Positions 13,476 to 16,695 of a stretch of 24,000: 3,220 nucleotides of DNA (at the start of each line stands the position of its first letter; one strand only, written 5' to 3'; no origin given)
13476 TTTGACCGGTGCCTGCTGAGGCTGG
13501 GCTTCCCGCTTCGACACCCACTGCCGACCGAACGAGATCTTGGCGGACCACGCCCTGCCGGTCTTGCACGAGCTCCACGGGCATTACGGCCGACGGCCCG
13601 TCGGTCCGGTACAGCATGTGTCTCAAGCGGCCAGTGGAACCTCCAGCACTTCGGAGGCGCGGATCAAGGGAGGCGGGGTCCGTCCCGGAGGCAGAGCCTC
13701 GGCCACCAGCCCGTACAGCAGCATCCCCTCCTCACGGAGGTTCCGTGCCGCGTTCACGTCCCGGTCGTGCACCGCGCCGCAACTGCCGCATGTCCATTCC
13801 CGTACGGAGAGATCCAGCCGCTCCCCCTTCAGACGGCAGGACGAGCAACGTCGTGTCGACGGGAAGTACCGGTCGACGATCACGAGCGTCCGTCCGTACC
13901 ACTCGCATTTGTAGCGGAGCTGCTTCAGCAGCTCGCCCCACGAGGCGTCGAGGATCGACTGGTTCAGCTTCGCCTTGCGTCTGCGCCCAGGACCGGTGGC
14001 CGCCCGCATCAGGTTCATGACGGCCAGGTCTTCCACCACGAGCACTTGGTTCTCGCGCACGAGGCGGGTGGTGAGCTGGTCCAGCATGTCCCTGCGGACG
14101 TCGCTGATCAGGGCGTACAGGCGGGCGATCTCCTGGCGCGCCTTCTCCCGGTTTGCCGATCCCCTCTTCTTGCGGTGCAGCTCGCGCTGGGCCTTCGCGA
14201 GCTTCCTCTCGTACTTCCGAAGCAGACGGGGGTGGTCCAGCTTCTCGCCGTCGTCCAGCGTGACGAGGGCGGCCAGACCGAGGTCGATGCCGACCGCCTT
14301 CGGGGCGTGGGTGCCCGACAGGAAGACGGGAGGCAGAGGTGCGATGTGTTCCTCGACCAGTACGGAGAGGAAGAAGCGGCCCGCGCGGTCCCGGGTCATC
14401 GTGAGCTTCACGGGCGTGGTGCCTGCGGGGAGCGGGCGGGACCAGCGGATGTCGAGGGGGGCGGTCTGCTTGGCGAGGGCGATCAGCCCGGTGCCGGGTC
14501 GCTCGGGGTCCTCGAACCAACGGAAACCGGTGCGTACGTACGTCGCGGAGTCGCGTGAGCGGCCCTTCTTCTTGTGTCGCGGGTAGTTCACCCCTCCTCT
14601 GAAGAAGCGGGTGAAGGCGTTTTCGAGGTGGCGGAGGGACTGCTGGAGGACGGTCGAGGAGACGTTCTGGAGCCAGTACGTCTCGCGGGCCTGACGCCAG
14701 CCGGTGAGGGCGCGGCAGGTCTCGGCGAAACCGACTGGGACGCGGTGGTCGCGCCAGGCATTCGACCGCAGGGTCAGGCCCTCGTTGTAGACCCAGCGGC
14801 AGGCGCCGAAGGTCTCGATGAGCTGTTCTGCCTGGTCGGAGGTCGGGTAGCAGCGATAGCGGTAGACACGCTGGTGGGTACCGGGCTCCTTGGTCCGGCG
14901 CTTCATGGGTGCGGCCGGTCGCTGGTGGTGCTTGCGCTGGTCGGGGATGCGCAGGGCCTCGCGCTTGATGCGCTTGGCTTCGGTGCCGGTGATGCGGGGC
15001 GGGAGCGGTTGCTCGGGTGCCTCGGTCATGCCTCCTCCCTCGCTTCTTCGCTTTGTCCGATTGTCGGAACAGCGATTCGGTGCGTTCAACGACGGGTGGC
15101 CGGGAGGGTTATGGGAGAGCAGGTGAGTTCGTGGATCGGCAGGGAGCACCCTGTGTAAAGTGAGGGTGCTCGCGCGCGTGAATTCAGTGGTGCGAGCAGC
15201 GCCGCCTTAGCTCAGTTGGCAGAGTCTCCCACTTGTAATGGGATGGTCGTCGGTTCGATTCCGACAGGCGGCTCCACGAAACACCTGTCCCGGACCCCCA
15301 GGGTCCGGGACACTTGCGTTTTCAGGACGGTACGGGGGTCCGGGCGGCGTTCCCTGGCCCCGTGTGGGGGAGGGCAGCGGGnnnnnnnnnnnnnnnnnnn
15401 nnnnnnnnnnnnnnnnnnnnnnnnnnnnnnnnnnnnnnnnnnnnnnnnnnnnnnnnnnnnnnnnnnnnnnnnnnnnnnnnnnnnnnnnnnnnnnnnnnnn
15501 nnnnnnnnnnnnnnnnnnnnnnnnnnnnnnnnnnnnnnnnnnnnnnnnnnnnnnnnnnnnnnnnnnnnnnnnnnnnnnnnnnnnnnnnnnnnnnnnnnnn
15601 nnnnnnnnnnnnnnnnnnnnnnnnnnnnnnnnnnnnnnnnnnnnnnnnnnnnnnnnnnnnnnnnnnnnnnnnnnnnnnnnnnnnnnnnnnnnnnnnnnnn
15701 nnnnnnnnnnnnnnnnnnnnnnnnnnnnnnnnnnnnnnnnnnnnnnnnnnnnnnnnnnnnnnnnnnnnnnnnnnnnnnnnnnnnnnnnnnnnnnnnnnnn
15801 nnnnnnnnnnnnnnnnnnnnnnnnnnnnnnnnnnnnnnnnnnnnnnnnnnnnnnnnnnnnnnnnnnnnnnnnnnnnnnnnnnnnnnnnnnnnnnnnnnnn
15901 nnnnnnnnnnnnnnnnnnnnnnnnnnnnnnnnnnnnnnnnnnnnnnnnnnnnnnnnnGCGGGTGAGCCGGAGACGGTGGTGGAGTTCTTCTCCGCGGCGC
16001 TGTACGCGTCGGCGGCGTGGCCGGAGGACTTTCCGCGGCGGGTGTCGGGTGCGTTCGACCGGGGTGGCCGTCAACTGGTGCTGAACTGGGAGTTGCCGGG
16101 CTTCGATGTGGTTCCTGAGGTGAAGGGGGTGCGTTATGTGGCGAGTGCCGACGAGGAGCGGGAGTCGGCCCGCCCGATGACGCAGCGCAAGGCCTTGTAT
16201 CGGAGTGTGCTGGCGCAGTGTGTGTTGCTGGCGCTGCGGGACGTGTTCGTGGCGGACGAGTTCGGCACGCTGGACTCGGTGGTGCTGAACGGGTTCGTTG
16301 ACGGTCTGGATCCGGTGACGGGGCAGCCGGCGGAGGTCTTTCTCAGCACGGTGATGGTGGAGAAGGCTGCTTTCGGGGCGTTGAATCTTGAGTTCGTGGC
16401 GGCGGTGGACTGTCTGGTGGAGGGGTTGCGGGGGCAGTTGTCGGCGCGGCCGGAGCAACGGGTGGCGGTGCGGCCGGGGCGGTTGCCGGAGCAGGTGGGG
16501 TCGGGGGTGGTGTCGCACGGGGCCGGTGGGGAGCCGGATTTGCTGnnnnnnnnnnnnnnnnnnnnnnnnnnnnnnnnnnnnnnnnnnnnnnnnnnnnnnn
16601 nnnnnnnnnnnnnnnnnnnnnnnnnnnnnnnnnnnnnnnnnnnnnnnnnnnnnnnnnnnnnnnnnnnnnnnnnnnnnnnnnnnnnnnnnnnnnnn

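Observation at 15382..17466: tRNA-adjacent coiled-coil / Mrr-nuclease / TerD fusion protein: candidate single-gene DNA-targeting defence effector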

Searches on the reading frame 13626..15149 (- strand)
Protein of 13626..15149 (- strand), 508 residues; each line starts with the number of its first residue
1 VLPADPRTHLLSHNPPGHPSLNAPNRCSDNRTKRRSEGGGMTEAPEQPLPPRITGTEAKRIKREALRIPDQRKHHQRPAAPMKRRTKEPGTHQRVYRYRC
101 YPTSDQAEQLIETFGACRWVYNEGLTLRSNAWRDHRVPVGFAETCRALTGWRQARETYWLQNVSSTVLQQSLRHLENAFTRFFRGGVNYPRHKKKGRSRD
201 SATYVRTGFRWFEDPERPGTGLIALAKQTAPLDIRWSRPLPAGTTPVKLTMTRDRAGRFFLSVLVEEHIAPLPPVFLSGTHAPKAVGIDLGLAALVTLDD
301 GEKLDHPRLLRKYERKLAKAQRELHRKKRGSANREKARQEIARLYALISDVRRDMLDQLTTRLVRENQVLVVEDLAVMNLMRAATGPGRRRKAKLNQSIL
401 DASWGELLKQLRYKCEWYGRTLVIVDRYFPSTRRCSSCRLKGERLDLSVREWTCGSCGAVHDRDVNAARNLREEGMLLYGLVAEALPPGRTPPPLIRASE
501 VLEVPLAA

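Call 3: search_protein_families(library=pfam, proteins=[window:13626-15149:-], max_evalue=0.1)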
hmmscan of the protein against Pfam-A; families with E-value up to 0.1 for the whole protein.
window:13626-15149:- (508 aa): 4 families
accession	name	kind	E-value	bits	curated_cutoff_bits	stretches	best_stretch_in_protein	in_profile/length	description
PF01385.25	OrfB_IS605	-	6e-27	94.7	30.5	1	283-382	16-118/120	Probable transposase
PF07282.18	Cas12f1-like_TNB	-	3.4e-23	82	26.3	1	404-471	1-60/60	Cas12f1-like, TNB domain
PF12323.14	HTH_OrfB_IS605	-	2.9e-14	52.7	21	1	93-133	3-43/47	Helix-turn-helix domain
PF12760.12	Zn_ribbon_IS1595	-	0.04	14.3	25.4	0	429-459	15-45/46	Transposase zinc-ribbon domain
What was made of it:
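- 13623..15149 (-): tnpB, from a TnpB-only IS200/IS605-family element that probably spans about 13425-15195. Pfam OrfB_IS605, Cas12f1-like_TNB and HTH_OrfB_IS605 (call 3).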

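Call 5: search_protein_families(library=ncbifam, proteins=[window:13626-15149:-], max_evalue=0.1)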
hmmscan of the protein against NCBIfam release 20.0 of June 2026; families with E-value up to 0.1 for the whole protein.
window:13626-15149:- (508 aa): 6 families
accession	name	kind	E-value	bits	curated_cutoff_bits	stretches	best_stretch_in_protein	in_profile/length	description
NF040570.1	guided_TnpB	subfamily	5.7e-94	315.5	100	1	96-472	1-387/389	RNA-guided endonuclease TnpB family protein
NF038281.1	IS200_TnpB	exception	9.3e-93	311.2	425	1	94-476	2-360/360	IS200/IS605 family element RNA-guided endonuclease TnpB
NF038280.1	IS607_TnpB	exception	3.3e-51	174.6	350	1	95-474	5-391/431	IS607 family element RNA-guided endonuclease TnpB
NF038192.1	V_cas_c2c8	exception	2e-27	96.4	350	1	284-439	263-451/457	type V CRISPR-associated protein C2c8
TIGR01766.2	TIGR01766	domain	6.5e-11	42.6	32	1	350-431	3-82/82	IS200/IS605 family accessory protein TnpB-related protein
NF049972.1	CRISPR_Cas12f2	exception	1.9e-07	30.2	450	1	283-472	326-516/524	type V CRISPR-associated effector Cas12f2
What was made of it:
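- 13623..15149 (-): NCBIfam guided_TnpB E 5.7e-94 (call 5).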

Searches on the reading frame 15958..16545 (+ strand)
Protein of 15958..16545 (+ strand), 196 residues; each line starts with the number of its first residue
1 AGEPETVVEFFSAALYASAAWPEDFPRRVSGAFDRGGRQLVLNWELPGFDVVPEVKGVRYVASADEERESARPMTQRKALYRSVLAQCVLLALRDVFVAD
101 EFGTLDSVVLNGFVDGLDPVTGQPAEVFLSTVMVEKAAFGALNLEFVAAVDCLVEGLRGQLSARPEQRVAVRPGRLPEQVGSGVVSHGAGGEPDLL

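Call 63: predict_structure(alignment_id=A2)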
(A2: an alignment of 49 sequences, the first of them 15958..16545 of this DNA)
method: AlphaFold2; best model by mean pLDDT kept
length: 196 residues; sequences in the alignment: 49
mean_pLDDT: 92.8   pTM: 0.87
mean pLDDT of the five models: 92.8, 92.5, 92.4, 91.1, 90.2
residues with pLDDT >= 90: 170; 70-90: 15; 50-70: 6; < 50: 5
segments of 3 or more residues with pLDDT < 50: 190-193
pLDDT, mean of each block of 10 residues (from residue 1): 91 92 92 96 97 95 95 97 98 97 97 93 95 98 96 98 97 94 68 50
secondary structure, 60 per line:
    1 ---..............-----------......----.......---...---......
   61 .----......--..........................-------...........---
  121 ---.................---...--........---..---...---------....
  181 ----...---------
elements in order: H4-17 E29-34 E39-45 E55-61 E66-71 H74-99 E107-117 E124-135 H136-140 H149-156 H177-180 E185-187
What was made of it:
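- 15967..16536 (+): aa 196-385: unassigned alpha/beta domain shared with the whole TerD-less family. Presumed target-recognition module. Confident model, pLDDT 92.8 (call 63).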

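Call 66: fold_search(model_id=the predicted structure, library=pdb)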
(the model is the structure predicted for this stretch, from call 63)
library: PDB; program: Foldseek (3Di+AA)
matches with E <= 10: 663; with E <= 0.001: 0
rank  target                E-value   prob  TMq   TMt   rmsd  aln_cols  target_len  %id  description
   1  4hn3_D                4.9e-03  0.91  0.19  0.13   9.2        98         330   12  The crystal structure of a sex pheromone precursor (lmo1757) from Listeria monocytogenes EGD-e (released 2012-10-31)
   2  4hn3_B                7.5e-03  0.91  0.20  0.13   8.4        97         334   12  The crystal structure of a sex pheromone precursor (lmo1757) from Listeria monocytogenes EGD-e (released 2012-10-31)
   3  2qx2                  1.1e-02  0.82  0.20  0.14   8.8        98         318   11  Structure of the C-terminal domain of sex pheromone staph-cAM373 precursor from Staphylococcus aureus (released 2007-09-11)
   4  4hn3_C                1.2e-02  0.92  0.22  0.15   8.5        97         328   10  The crystal structure of a sex pheromone precursor (lmo1757) from Listeria monocytogenes EGD-e (released 2012-10-31)
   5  4hn3_A                1.6e-02  0.94  0.30  0.19  10.5       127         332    6  The crystal structure of a sex pheromone precursor (lmo1757) from Listeria monocytogenes EGD-e (released 2012-10-31)
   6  3ib5                  1.8e-02  0.66  0.17  0.11   9.7        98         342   10  Crystal structure of Sex pheromone precursor (YP_536235.1) from LACTOBACILLUS SALIVARIUS SUBSP. SALIVARIUS UCC118 at 1.3 (released 2009-08-04)
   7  5ms2_A                3.8e-02  0.20  0.18  0.10  16.2       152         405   10  Crystal structure of the Legionella pneumophila effector protein RavZ in complex with human LC3B (released 2017-04-19)
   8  3n2q                  5.8e-02  0.54  0.27  0.21   7.5       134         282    6  Crystal structure of Sex pheromone staph-cAM373 precursor (released 2010-06-02)
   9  5csl_A                5.8e-02  0.12  0.17  0.03  13.1       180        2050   12  Crystal structure of the 500 kD yeast acetyl-CoA carboxylase holoenzyme dimer (released 2015-10-28)
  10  5cqc                  8.4e-02  0.28  0.23  0.14  15.0       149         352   14  Crystal structure of the legionella pneumophila effector protein RavZ (released 2015-09-09)
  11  5ms7                  8.9e-02  0.11  0.16  0.10  15.9       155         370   12  Crystal structure of the legionella pneumophila effector protein RavZ_20-502 (released 2017-04-19)
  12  5trc_A                1.2e-01  0.11  0.19  0.12  11.2       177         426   11  Crystal structure of phosphorylated AC3-AC5 domains of yeast acetyl-CoA carboxylase (released 2016-12-07)
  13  7y5y_A                1.6e-01  0.21  0.23  0.28   7.9       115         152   14  X-ray Structure of Stay-Green (SGR) from Anaerolineae bacterium. (released 2022-10-19)
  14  4lg3_A                1.7e-01  0.35  0.23  0.25   9.2       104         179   16  Crystal structure of a DUF487 family protein (DESPIG_00776) from Desulfovibrio piger ATCC 29098 at 2.49 A resolution (released 2013-08-21)
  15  4lg3_C                1.7e-01  0.35  0.23  0.24   9.3       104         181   18  Crystal structure of a DUF487 family protein (DESPIG_00776) from Desulfovibrio piger ATCC 29098 at 2.49 A resolution (released 2013-08-21)
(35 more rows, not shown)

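Call 72: fold_search(model_id=the predicted structure, library=viral)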
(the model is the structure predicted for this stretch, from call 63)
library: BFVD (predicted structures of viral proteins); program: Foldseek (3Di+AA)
matches with E <= 10: 720; with E <= 0.001: 1
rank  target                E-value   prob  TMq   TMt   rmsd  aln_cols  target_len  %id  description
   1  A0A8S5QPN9            5.5e-04  1.00  0.38  0.32   9.2       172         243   11  Uncharacterized protein [Siphoviridae sp. ct8LX107]
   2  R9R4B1                1.9e-02  0.75  0.27  0.37   8.9       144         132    6  Uncharacterized protein [Vibrio phage JA-1]
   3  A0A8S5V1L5            2.3e-02  0.82  0.28  0.32  12.7       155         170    8  Lipoprotein [Myoviridae sp. ctJ2i1]
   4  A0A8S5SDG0            3.7e-02  0.51  0.27  0.18   9.0       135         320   15  DUF5067 domain-containing protein [Siphoviridae sp. ctrCv3]
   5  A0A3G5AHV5            6.1e-02  0.87  0.36  0.25   6.0       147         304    7  Uncharacterized protein [Sylvanvirus sp.]
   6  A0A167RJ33            9.4e-02  0.20  0.20  0.17  12.8       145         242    8  Uncharacterized protein [Powai lake megavirus]
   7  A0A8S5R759            1.2e-01  0.21  0.23  0.27  17.1       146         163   10  Uncharacterized protein [virus sp. ctVE78]
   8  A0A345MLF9            1.2e-01  0.18  0.20  0.12  11.0       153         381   14  (no name in the UniProt tables at hand)
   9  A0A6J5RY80            1.4e-01  0.11  0.18  0.08  10.9       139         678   12  Zeta toxin domain containing protein [uncultured Caudovirales phage]
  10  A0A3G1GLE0            1.5e-01  0.14  0.20  0.16  20.2       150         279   15  PD-(D/E)XK nuclease superfamily protein [Xanthomonas phage KPhi1]
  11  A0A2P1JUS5            1.5e-01  0.09  0.16  0.19  17.1       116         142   12  Uncharacterized protein [Xanthomonas phage RiverRider]
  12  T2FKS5                1.6e-01  0.12  0.20  0.22  13.8       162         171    9  Protein UL24 homolog [Suid herpesvirus 1]
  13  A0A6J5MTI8            1.6e-01  0.11  0.17  0.06   9.1       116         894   15  Zeta toxin domain containing protein [uncultured Caudovirales phage]
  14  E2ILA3                1.8e-01  0.06  0.16  0.14  21.6       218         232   12  (no name in the UniProt tables at hand)
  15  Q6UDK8                1.9e-01  0.10  0.23  0.15  20.1       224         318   12  Protein UL24 [Psittacid herpesvirus 1 (isolate Amazon parrot/-/97-0001/1997)]
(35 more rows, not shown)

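Call 73: search_solved_structures(query=A2, max_evalue=10)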
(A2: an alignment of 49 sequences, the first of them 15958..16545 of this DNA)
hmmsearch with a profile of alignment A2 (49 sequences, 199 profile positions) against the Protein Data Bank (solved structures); distinct sequences matched with E-value up to 10: 2.
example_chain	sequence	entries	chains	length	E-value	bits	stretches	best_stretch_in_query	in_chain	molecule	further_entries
7cif_A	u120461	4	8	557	1.3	11.6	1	14-57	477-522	L-methionine decarboxylase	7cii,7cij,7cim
7cig_A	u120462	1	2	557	1.3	11.6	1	14-57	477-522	L-methionine decarboxylase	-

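Call 74: search_protein_families(library=pfam, alignment_id=A2, max_evalue=1)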
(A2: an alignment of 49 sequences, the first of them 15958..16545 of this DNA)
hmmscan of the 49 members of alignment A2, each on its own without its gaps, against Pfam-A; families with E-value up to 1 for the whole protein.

A. member 1, window:15958-16545:+ (196 aa): 0 families

B. families by the number of members that match (of 49 scanned): 13 families
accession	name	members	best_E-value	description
PF24664.1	Monjiviricetes_fusion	1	0.012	Viral fusion glycoprotein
PF19345.5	MTHFR_2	1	0.042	Mycobacterial methylenetetrahydrofolate reductase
PF10753.14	Toxin_GhoT_OrtT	1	0.046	Toxin GhoT_OrtT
PF22291.1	DUF6964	1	0.056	Family of unknown function (DUF6964)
PF14449.11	PT-TG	1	0.076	Pre-toxin TG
PF09069.17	EF-hand_3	1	0.096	EF-hand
PF24212.1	DUF7433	1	0.11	Family of unknown function (DUF7433)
PF20877.2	Anoctamin_N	1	0.11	Alpha-beta plait domain in TMEM16 lipid scramblase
PF03567.20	Sulfotransfer_2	1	0.16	Sulfotransferase family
PF11394.13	Tla3_N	1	0.17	Type VI lipase adapter protein Tla3, N-terminal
PF23665.1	CDCP1_CUB_6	1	0.21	CDCP1 CUB domain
PF04399.18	Glutaredoxin2_C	1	0.21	Glutaredoxin 2, C terminal domain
PF24144.1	Phage_tudor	1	0.28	Phage tudor domain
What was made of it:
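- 15967..16536 (+): No Pfam or PDB profile match (calls 73, 74).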

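Call 90: search_protein_families(library=phrogs, proteins=[window:15958-16545:+], max_evalue=0.01)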
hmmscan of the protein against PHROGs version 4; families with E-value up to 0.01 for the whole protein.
window:15958-16545:+ (196 aa): 0 families
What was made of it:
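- Tried and rejected: Foldseek against PDB and BFVD, a PDB profile search, Pfam and PHROGs all gave nothing significant (calls 66, 72, 73, 74, 90).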
